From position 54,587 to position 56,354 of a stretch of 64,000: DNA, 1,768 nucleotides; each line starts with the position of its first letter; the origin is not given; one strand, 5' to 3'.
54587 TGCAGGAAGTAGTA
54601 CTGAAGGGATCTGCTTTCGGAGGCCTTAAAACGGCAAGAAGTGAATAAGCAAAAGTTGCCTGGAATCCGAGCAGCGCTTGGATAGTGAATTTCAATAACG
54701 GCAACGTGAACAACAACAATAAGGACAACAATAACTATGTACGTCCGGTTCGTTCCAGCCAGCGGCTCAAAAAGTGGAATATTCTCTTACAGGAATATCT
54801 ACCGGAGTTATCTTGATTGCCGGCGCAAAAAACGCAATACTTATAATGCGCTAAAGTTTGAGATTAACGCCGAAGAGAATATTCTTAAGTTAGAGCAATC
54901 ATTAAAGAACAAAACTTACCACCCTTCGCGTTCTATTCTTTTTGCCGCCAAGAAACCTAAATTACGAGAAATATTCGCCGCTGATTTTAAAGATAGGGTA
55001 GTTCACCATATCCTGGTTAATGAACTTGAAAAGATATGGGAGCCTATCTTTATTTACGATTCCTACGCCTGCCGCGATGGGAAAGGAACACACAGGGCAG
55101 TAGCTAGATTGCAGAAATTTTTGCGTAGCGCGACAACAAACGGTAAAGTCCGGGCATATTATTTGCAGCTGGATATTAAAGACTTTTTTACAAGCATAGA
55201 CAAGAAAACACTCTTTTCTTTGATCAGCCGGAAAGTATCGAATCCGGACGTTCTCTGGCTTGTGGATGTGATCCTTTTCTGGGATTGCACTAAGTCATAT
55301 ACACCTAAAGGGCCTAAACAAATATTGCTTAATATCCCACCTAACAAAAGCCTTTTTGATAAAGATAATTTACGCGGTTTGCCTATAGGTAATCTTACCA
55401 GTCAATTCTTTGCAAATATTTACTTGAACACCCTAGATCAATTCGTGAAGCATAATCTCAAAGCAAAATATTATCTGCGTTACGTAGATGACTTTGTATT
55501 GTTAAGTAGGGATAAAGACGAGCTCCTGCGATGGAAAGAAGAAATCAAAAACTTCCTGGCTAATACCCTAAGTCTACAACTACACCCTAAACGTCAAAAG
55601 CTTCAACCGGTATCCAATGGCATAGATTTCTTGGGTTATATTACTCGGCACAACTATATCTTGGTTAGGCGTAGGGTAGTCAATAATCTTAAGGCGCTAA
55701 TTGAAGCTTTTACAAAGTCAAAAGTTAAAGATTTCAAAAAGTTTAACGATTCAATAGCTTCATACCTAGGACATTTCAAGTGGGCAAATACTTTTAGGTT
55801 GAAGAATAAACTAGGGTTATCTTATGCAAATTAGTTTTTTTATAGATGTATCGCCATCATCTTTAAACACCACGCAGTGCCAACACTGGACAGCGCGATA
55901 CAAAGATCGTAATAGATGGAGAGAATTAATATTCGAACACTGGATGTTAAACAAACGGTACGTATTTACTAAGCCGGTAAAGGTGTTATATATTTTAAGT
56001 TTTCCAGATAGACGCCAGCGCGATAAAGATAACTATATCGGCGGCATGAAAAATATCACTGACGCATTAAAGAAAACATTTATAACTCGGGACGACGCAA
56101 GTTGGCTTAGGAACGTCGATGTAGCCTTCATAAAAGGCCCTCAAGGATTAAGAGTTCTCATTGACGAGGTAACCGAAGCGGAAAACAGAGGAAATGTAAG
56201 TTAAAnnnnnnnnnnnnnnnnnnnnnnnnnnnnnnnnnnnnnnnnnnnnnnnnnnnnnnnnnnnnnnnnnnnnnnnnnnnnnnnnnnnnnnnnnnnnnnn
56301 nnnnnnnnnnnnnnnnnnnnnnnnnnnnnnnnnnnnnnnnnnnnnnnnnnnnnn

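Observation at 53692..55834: Complete diversity-generating retroelement (target-VR / Avd / TR / RT) embedded in the prophage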

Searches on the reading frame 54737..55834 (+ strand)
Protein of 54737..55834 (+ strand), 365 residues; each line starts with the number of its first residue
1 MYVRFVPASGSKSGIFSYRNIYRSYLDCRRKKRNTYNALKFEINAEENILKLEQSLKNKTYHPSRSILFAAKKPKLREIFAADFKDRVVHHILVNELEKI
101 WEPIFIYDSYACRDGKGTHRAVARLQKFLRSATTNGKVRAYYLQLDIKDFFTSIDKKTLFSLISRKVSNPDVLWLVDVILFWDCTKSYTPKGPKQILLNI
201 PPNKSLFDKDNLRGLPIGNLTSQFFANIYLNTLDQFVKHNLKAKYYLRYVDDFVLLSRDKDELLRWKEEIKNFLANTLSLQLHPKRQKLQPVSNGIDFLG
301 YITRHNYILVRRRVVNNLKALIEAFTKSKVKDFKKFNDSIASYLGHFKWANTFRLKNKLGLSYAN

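Call 5: search_protein_families(library=pfam, proteins=[window:54737-55834:+], max_evalue=0.01)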
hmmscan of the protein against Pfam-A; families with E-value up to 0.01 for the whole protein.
window:54737-55834:+ (365 aa): 1 family
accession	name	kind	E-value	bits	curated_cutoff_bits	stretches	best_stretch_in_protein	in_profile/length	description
PF00078.32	RVT_1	-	3.4e-22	79.6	29.6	1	73-302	4-204/205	Reverse transcriptase (RNA-dependent DNA polymerase)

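Call 6: search_protein_families(library=ncbifam, proteins=[window:54737-55834:+], max_evalue=0.01)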
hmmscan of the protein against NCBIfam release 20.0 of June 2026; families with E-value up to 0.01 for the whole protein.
window:54737-55834:+ (365 aa): 8 families
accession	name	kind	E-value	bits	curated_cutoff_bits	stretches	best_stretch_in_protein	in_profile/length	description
TIGR04416.1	group_II_RT_mat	equivalog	2e-36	125.9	300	2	40-181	27-164/353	group II intron reverse transcriptase/maturase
NF038233.2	retron_St85_RT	exception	3.9e-18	65.7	235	1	139-350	88-273/289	retron St85 family RNA-directed DNA polymerase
NF041747.1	Drt3a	equivalog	2.4e-16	60.1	200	1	135-343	106-299/412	antiviral reverse transcriptase Drt3a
NF041746.1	Drt2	equivalog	2.2e-09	37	390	1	207-326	216-344/416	antiviral reverse transcriptase Drt2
NF041749.1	Drt4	equivalog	2.3e-06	26.9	450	1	212-289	192-266/489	antiviral reverse transcriptase Drt4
NF041750.1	Drt5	equivalog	8.7e-06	24.9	550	1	215-289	179-250/484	antiviral reverse transcriptase Drt5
TIGR04499.1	abortive_AbiA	subfamily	1.2e-05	24.2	250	1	126-290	132-291/615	AbiA family abortive infection protein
NF041748.1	Drt3b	equivalog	0.0004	19.2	350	1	213-276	230-302/647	antiviral reverse transcriptase Drt3b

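Call 7: search_solved_structures(query=window:54737-55834:+, max_evalue=0.001, show_alignments=1)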
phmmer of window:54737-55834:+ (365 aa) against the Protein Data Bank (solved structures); distinct sequences matched with E-value up to 0.001: 11.
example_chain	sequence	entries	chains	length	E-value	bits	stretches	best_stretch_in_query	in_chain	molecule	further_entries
8ub7_A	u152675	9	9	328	7.4e-43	150.4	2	212-355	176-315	Reverse transcriptase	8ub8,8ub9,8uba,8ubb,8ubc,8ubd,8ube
5g2x_C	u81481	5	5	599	1e-18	71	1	45-245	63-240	GROUP II INTRON-ENCODED PROTEIN LTRA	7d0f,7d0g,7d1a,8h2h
6ar1_A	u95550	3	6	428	1.2e-12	51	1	60-178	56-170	GsI-IIC RT | Trt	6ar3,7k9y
5hhl_A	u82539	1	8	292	1.5e-11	47.4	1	14-301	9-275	Retron-type reverse transcriptase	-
7uim_D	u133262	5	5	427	5e-11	45.7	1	14-301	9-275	Group II intron reverse transcriptase/maturase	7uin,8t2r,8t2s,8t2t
5hhj_A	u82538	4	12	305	9.2e-11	44.8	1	13-301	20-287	Retron-type reverse transcriptase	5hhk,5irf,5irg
6me0_C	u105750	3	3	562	3.1e-10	43.1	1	213-324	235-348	Maturase reverse transcriptase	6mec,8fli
8bgj_A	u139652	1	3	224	6.4e-07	32.2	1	139-302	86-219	RNA-directed DNA polymerase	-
9d4s_A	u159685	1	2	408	7.1e-05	25.4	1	37-283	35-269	Group II intron-like 4 reverse transcriptase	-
9d5x_A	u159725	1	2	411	7.3e-05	25.4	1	37-283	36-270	Group II intron-like 4 reverse transcriptase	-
9z6y_A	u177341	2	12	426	0.00097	21.7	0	213-280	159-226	Drt3a reverse transcriptase protein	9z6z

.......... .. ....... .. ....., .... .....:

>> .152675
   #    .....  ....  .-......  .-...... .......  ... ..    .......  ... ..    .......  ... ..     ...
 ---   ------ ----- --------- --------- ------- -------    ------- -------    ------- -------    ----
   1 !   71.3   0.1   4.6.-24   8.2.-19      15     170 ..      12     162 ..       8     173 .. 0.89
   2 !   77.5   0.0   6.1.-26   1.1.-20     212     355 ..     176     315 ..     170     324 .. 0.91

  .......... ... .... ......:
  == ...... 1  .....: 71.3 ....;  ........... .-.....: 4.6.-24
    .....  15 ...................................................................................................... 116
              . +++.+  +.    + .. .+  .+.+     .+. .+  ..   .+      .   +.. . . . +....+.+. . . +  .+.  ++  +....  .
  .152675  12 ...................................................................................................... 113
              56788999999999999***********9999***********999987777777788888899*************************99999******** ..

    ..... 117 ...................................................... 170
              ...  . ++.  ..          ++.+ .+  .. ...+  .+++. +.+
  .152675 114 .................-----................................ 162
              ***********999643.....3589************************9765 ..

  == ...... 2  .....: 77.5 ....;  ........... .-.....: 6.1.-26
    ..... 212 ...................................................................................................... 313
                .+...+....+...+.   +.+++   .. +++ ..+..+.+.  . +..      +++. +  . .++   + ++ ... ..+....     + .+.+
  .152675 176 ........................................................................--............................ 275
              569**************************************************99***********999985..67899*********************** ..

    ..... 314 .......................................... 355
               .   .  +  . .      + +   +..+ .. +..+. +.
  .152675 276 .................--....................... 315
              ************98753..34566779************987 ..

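Call 15: find_encoding_contigs(protein=window:54737-55834:+, flank=10000, max_places=10)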
Protein window:54737-55834:+ (365 aa): no gene with exactly this product is on record in the collection.

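Call 18: find_homologous_proteins(query=window:54737-55834:+, max_evalue=1e-20)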
Query window:54737-55834:+ (365 aa): 7986 proteins with E <= 1e-20 among 8000 candidates; the best 120 are listed.
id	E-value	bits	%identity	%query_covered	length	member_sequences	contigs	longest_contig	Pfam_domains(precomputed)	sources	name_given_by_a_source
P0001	5.4e-242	820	100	100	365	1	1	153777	PF00078.33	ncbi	ncbi:MAG: reverse transcriptase/maturase family protein [Candidatus Omnitrophota bacterium]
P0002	1.1e-195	668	82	98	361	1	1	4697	PF00078.33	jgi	jgi:retron-type reverse transcriptase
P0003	5.9e-182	623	75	100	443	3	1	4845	PF00078.33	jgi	-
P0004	9.2e-182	622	76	98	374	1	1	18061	PF00078.33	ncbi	-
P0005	2.3e-176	604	72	98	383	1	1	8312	PF00078.33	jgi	-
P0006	9.2e-176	602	77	95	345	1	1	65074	PF00078.33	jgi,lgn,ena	-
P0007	2.5e-175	601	73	97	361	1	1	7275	PF00078.33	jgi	jgi:retron-type reverse transcriptase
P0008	4.6e-175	600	72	98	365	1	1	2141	PF00078.33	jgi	jgi:RNA-directed DNA polymerase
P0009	4.9e-174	597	75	99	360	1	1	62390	PF00078.33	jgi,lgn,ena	-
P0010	2.9e-172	591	72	98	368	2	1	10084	PF00078.33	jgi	jgi:retron-type reverse transcriptase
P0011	4.6e-172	590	73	98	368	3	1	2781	PF00078.33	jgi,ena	-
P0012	1.7e-171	588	75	98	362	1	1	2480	PF00078.33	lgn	-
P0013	4.8e-171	587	72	98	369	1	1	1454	PF00078.33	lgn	-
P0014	9.3e-171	586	70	99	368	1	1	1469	PF00078.33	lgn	-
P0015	1.4e-170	585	71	98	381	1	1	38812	PF00078.33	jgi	jgi:retron-type reverse transcriptase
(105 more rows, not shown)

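Call 19: find_encoding_contigs(protein=P0001, flank=10000, max_places=5)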
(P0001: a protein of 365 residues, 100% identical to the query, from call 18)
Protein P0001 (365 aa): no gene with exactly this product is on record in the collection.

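Call 26: find_related_loci(query=window:54737-55834:+, collection=genome_contigs, flank=6000)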
Query window:54737-55834:+ (365 aa) in genome_contigs; peptide patterns used: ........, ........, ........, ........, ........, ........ (x = any residue, [..] = any of these).
79 stretches matched a pattern; 12 encode a relative of the query (tblastn E <= 1e-3); 12 distinct loci.
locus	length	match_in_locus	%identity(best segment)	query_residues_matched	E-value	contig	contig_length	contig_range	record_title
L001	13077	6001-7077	69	1-359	2e-170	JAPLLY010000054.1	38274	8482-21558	MAG: Candidatus Omnitrophota bacterium isolate LacPavin_0419_WC90_MAG_41_16 LacPavin_0419_WC90_scaffold_521569, whole ge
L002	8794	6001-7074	70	7-364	3e-170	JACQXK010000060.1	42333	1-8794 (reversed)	MAG: Candidatus Omnitrophota bacterium isolate NC_groundwater_1513_Pr4_B-0.1um_40_4 SR1-18-B1_scaffold_261777, whole gen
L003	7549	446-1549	63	3-362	1e-156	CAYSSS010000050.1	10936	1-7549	MAG TPA_asm: uncultured Planctomycetia bacterium isolate SRP178699_co1_483 genome assembly, contig: NODE_8193_length_109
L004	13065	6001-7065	64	1-359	4e-154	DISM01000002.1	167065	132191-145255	MAG TPA_asm: Candidatus Omnitrophica bacterium UBA6210 UBA6210_contig_3733, whole genome shotgun sequence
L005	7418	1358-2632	70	15-362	2e-150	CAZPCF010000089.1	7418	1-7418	MAG TPA_asm: uncultured bacterium isolate SRP178699_co1_136 genome assembly, contig: NODE_14320_length_7418_cov_4.785414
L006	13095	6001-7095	59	2-359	8e-142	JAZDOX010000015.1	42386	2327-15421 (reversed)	MAG: Candidatus Omnitrophota bacterium isolate MEGAHIT-group-0.801 k141_3265733, whole genome shotgun sequence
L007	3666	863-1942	52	13-359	2e-128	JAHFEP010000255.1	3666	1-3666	MAG: Nitrospirae bacterium isolate nzgw271 NODE_81023_length_3667_cov_2.223914, whole genome shotgun sequence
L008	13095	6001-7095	53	6-357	5e-124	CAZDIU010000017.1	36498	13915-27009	MAG TPA_asm: uncultured Desulfobacterales bacterium isolate binchicken_co168_310 genome assembly, contig: NODE_1971_leng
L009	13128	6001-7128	51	2-364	1e-122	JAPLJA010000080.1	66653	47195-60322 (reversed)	MAG: Proteobacteria bacterium isolate LacPavin_0920_SED5_MAG_48_26 LacPavin_0920_SED5_scaffold_522584, whole genome shot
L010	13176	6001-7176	45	15-364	3e-115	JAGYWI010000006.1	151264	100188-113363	MAG: Candidatus Magnetomicrobium cryptolimnococcus isolate XYC XYC_MTB_NODE_6_length_151264_cov_97.0345, whole genome sh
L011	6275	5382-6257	52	11-302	2e-100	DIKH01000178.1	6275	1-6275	MAG TPA_asm: Desulfobacteraceae bacterium UBA5623 UBA5623_contig_142721, whole genome shotgun sequence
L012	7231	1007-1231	64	15-89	1e-27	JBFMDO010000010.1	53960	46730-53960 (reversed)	MAG: Nitrospirota bacterium isolate MAG221 MAG221_10, whole genome shotgun sequence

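Call 27: find_related_loci(query=window:54737-55834:+, collection=viral_contigs, flank=6000)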
Query window:54737-55834:+ (365 aa) in viral_contigs; peptide patterns used: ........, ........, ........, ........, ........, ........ (x = any residue, [..] = any of these).
47 stretches matched a pattern; 27 encode a relative of the query (tblastn E <= 1e-3); 27 distinct loci.
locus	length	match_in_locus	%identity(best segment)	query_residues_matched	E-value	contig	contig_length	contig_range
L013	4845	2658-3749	75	1-365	0e+0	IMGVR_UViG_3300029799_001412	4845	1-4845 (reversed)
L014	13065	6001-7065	75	3-361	0e+0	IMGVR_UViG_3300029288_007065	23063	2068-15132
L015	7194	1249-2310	73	6-359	2e-178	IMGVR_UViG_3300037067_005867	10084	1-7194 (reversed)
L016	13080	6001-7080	72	1-361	1e-176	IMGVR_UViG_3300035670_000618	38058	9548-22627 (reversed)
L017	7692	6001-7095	71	1-365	2e-175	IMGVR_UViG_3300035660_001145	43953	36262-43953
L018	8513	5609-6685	70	1-359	6e-174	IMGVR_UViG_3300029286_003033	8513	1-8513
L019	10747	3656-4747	69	1-364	2e-173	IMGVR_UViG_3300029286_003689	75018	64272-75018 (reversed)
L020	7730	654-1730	72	1-359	5e-172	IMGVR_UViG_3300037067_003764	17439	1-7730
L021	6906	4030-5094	69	1-356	7e-173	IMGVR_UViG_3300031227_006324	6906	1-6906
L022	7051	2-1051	72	10-359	3e-169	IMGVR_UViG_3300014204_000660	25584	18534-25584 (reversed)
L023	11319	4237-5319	68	1-359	1e-167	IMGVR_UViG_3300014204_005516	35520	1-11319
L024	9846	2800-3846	69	6-356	3e-166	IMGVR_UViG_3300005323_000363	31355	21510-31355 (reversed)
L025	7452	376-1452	67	1-359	1e-165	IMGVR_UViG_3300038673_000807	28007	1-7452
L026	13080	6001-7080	67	6-364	2e-163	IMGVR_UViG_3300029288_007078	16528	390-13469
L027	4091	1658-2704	67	11-359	4e-165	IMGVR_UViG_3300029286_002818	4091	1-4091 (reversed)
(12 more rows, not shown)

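Call 35: search_protein_families(library=phrogs, proteins=[window:54737-55834:+], max_evalue=0.0001)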
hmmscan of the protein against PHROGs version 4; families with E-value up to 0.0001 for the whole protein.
window:54737-55834:+ (365 aa): 2 families
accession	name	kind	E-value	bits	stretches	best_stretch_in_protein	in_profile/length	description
phrog_1423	-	DNA, RNA and nucleotide metabolism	4e-113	380.5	1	15-359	106-434/1040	Reverse transcriptase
phrog_2825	-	DNA, RNA and nucleotide metabolism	9.3e-15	55.6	1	140-351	110-297/336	polymerase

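Call 56: find_related_loci(query=window:54737-55834:+, collection=metagenome_contigs, flank=4000)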
Query window:54737-55834:+ (365 aa) in metagenome_contigs; peptide patterns used: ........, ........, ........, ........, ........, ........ (x = any residue, [..] = any of these).
212 stretches matched a pattern; 89 encode a relative of the query (tblastn E <= 1e-3); the best 80 are kept; 80 distinct loci.
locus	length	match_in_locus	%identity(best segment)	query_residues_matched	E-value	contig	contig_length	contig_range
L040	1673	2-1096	85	1-365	0e+0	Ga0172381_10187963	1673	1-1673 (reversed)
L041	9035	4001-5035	77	1-345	0e+0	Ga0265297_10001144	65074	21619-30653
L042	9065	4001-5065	75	3-361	0e+0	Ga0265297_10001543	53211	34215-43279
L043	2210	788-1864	73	1-359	0e+0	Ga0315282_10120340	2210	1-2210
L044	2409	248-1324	73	1-359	0e+0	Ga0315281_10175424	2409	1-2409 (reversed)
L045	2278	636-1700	72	1-359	0e+0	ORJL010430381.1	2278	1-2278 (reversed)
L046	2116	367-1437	72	1-359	0e+0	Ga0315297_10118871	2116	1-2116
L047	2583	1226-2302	70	1-359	0e+0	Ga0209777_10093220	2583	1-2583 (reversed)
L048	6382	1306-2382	73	1-359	6e-174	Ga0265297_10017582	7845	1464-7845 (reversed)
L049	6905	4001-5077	70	1-359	9e-174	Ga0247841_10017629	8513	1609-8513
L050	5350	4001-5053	72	8-362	4e-176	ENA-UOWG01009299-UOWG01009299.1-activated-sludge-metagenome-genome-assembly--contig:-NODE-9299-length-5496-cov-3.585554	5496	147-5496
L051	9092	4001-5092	69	1-364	3e-173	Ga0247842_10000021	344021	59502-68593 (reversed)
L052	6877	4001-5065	69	1-356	1e-172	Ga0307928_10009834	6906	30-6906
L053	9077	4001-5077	69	1-359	1e-171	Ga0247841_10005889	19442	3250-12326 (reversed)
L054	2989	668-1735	70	1-356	0e+0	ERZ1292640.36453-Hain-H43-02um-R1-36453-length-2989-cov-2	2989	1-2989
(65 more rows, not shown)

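Call 87: list_cluster_members(proteins=[P0001, P0121])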
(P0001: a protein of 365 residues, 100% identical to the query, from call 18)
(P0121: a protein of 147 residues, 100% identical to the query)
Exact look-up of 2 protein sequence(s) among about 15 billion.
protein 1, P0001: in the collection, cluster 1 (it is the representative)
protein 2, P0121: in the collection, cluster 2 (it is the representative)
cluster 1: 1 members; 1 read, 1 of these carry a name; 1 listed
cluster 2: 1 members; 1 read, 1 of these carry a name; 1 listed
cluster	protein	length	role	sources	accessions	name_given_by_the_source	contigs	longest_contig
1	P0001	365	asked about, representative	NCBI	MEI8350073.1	MAG: reverse transcriptase/maturase family protein [Candidatus Omnitrophota bacterium]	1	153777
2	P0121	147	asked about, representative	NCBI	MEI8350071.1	MAG: DUF1566 domain-containing protein [Candidatus Omnitrophota bacterium]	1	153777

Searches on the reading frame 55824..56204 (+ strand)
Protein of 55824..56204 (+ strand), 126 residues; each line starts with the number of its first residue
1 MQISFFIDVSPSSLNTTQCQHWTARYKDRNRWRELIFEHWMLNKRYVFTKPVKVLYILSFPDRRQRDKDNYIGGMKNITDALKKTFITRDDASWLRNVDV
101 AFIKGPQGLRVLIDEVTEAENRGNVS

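Call 5: search_protein_families(library=pfam, proteins=[window:55824-56204:+], max_evalue=0.01)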
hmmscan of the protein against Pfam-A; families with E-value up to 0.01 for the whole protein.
window:55824-56204:+ (126 aa): 1 family
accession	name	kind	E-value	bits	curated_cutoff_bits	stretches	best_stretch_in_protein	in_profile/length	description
PF05866.16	RusA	-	0.0059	17.6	22.8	1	30-93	27-103/124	Endodeoxyribonuclease RusA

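Call 6: search_protein_families(library=ncbifam, proteins=[window:55824-56204:+], max_evalue=0.01)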
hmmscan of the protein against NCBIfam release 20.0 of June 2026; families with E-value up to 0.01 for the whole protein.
window:55824-56204:+ (126 aa): 1 family
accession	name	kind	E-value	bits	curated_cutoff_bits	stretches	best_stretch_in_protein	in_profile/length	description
NF007305.1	PRK09786.1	exception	0.0028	18.1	200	1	48-106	51-108/120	crossover junction endodeoxyribonuclease RusA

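Call 35: search_protein_families(library=phrogs, proteins=[window:55824-56204:+], max_evalue=0.0001)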
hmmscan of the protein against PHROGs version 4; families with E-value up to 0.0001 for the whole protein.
window:55824-56204:+ (126 aa): 2 families
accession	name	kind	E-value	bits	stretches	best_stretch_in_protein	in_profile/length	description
phrog_34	-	DNA, RNA and nucleotide metabolism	3.2e-11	44.4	1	11-121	83-199/259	RusA-like Holliday junction resolvase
phrog_1532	-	unknown function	1.6e-05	25.5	1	49-94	7-49/80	-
